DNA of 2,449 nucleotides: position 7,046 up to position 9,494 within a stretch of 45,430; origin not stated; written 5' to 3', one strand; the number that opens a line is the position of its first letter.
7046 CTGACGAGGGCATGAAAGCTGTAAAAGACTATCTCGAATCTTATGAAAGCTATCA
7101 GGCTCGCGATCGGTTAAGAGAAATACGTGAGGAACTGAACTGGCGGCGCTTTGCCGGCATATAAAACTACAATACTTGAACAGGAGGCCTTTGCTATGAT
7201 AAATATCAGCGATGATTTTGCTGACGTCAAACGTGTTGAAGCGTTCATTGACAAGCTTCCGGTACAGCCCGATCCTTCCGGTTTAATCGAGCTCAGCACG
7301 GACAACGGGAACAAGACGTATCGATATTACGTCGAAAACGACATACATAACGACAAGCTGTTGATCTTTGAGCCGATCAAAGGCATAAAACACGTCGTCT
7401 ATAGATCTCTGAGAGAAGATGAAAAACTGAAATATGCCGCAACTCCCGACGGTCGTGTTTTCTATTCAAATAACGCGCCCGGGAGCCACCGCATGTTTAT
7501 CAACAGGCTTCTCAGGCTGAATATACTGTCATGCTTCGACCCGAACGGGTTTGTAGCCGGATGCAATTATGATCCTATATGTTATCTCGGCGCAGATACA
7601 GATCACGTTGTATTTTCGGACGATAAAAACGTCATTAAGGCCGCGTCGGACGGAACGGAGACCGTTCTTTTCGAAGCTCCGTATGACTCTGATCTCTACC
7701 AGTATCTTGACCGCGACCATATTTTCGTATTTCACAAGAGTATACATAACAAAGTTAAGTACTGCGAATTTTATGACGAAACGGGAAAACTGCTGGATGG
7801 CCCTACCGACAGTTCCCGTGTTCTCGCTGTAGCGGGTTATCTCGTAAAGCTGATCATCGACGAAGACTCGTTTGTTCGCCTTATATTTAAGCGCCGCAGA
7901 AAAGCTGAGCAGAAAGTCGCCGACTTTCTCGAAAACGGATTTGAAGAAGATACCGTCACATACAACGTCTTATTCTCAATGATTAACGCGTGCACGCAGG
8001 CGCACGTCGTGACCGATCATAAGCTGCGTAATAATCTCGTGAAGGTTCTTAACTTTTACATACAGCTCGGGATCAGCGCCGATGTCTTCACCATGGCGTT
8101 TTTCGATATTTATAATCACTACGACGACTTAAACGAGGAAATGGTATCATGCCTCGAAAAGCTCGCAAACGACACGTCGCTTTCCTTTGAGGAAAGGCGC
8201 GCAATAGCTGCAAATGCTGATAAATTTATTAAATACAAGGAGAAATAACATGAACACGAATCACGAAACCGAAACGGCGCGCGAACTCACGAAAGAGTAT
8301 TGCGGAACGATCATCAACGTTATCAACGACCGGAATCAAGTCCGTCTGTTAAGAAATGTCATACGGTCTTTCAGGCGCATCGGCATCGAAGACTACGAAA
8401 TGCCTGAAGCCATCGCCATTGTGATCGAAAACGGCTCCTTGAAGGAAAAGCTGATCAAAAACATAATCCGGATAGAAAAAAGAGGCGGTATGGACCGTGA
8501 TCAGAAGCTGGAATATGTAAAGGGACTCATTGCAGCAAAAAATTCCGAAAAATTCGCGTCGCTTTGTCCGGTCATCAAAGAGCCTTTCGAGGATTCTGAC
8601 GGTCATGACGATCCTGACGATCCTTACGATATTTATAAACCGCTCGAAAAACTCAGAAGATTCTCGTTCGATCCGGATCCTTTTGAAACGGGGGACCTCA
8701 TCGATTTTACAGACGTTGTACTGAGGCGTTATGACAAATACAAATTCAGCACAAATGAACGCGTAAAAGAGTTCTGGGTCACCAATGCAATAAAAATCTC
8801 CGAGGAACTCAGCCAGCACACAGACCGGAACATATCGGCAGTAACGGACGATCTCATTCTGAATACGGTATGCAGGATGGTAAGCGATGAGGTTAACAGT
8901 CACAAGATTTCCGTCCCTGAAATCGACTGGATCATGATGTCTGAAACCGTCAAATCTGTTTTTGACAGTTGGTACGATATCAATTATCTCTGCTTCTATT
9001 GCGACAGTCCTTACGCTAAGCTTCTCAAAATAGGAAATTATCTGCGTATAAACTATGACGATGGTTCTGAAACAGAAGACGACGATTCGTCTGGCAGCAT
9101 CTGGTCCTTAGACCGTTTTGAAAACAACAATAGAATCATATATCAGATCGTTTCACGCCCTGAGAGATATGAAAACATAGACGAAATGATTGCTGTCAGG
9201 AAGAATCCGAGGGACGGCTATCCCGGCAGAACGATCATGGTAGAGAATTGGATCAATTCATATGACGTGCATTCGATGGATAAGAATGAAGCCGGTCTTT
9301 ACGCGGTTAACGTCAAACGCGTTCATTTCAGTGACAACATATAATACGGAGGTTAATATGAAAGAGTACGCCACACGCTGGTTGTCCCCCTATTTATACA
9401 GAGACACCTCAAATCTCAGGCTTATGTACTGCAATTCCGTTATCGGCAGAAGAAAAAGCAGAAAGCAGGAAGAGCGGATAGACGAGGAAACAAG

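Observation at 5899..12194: Six-gene, translationally coupled ORFan operon ending in a membrane protein and a lipoprotein: candidate uncharacterised system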

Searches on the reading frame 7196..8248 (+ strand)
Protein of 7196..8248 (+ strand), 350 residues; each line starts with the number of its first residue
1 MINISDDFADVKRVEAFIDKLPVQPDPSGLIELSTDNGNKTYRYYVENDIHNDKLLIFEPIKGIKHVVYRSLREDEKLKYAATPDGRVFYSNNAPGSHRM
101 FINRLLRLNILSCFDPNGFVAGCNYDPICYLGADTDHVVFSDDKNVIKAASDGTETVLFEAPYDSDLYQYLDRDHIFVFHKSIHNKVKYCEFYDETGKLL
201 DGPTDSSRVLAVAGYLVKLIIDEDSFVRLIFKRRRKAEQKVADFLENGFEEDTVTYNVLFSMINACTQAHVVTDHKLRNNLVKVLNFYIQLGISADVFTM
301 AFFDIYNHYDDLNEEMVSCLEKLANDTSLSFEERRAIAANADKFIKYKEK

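Call 4: search_protein_families(library=pfam, proteins=[window:7196-8248:+], max_evalue=0.1)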
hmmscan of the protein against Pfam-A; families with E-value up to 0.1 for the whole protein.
window:7196-8248:+ (350 aa): 1 family
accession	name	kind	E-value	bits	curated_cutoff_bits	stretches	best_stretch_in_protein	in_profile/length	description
PF23518.1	WW_2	-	0.059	13.4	27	0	82-93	16-27/36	WW domain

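Call 5: search_protein_families(library=phrogs, proteins=[window:7196-8248:+], max_evalue=0.1)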
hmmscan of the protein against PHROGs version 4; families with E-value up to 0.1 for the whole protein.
window:7196-8248:+ (350 aa): 2 families
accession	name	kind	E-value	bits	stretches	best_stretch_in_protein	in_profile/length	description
phrog_27106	-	unknown function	0.041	15.8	0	24-51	8-35/82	-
phrog_25001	-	unknown function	0.081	14.4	0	293-340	7-54/98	-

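Call 6: search_protein_families(library=padloc, proteins=[window:7196-8248:+], max_evalue=0.1)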
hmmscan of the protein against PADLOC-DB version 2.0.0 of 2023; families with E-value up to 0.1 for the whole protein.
window:7196-8248:+ (350 aa): 0 families

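Call 7: search_protein_families(library=ncbifam, proteins=[window:7196-8248:+], max_evalue=0.1)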
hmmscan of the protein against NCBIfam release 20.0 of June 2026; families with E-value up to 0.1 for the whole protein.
window:7196-8248:+ (350 aa): 0 families

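Call 86: search_dna_similar(query=window:7196-8245:+, collection=plasmids, mode=protein, max_evalue=0.01)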
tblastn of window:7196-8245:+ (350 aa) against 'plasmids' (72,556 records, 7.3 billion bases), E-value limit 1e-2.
No match.

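Call 92: search_solved_structures(query=A6, max_evalue=10, show_alignments=3)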
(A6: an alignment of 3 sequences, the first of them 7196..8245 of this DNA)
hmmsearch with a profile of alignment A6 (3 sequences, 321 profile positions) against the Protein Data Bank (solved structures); distinct sequences matched with E-value up to 10: 0.

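Call 110: search_protein_families(library=padloc, proteins=[window:7196-8245:+], max_evalue=10)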
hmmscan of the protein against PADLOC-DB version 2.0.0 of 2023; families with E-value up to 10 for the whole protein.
window:7196-8245:+ (350 aa): 0 families

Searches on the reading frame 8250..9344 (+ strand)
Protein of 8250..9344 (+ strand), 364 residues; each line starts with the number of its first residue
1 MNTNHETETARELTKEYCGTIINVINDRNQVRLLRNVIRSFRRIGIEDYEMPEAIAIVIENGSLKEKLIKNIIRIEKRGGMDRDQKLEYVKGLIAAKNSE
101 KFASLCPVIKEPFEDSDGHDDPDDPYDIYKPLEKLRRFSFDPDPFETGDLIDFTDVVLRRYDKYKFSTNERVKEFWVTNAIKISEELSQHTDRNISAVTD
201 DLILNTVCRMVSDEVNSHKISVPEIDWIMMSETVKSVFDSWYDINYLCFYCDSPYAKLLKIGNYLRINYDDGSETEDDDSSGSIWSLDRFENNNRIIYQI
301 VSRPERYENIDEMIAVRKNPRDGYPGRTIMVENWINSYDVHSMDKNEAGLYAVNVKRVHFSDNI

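Call 4: search_protein_families(library=pfam, proteins=[window:8250-9344:+], max_evalue=0.1)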
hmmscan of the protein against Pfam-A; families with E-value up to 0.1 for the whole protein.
window:8250-9344:+ (364 aa): 0 families

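Call 5: search_protein_families(library=phrogs, proteins=[window:8250-9344:+], max_evalue=0.1)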
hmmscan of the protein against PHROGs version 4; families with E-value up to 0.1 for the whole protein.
window:8250-9344:+ (364 aa): 0 families

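Call 6: search_protein_families(library=padloc, proteins=[window:8250-9344:+], max_evalue=0.1)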
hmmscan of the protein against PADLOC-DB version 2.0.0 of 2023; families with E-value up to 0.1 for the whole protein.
window:8250-9344:+ (364 aa): 0 families

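Call 7: search_protein_families(library=ncbifam, proteins=[window:8250-9344:+], max_evalue=0.1)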
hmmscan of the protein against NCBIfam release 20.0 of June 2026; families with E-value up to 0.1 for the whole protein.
window:8250-9344:+ (364 aa): 0 families

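Call 19: find_homologous_proteins(query=window:8250-9344:+, max_evalue=0.01)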
Query window:8250-9344:+ (364 aa): 1 proteins with E <= 0.01 among 1570 candidates.
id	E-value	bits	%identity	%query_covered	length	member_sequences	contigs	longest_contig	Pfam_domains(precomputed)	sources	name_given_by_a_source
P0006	2.7e-209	713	100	86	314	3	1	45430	-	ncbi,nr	ncbi:MAG: hypothetical protein J5585_01570 [Clostridia bacterium]|nr:hypothetical protein [Clostridi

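Call 54: search_solved_structures(query=A5, max_evalue=10, show_alignments=2)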
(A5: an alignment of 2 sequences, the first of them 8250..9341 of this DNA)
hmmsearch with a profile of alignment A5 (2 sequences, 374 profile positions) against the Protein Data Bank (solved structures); distinct sequences matched with E-value up to 10: 2.
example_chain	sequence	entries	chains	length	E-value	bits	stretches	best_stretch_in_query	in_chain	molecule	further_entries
9vli_J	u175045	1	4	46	0.25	13.5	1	130-172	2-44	Degradation enzyme regulation protein DegQ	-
9jm7_B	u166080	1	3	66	0.31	13.3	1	150-204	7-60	LRD-2V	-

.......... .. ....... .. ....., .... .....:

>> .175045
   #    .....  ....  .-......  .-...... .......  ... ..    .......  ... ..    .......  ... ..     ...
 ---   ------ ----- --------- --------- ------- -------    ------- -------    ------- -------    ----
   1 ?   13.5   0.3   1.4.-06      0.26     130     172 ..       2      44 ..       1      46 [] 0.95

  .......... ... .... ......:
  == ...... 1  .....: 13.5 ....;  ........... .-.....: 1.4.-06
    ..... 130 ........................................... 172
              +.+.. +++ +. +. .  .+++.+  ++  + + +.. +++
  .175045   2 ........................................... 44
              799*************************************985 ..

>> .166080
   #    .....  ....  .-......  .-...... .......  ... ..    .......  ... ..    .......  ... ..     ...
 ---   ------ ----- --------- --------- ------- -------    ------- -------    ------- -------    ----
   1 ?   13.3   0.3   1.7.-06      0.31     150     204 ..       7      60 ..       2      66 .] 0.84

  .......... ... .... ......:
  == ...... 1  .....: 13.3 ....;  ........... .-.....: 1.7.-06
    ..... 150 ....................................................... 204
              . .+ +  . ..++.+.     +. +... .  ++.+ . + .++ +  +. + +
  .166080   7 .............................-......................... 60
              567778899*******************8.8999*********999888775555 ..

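Call 84: find_related_loci(query=A5, collection=viral_contigs, flank=8000)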
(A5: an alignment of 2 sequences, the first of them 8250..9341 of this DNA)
Query A5 (364 aa) in viral_contigs; peptide patterns used: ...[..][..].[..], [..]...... (x = any residue, [..] = any of these).
44 stretches matched a pattern, but none encodes a relative of the query by tblastn (E <= 1e-3).

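Call 87: search_dna_similar(query=window:8250-9341:+, collection=plasmids, mode=protein, max_evalue=0.01)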
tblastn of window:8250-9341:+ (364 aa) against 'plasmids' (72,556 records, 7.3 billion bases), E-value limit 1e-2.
No match.

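Call 110: search_protein_families(library=padloc, proteins=[window:8250-9341:+], max_evalue=10)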
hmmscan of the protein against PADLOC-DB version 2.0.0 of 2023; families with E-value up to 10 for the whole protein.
window:8250-9341:+ (364 aa): 0 families
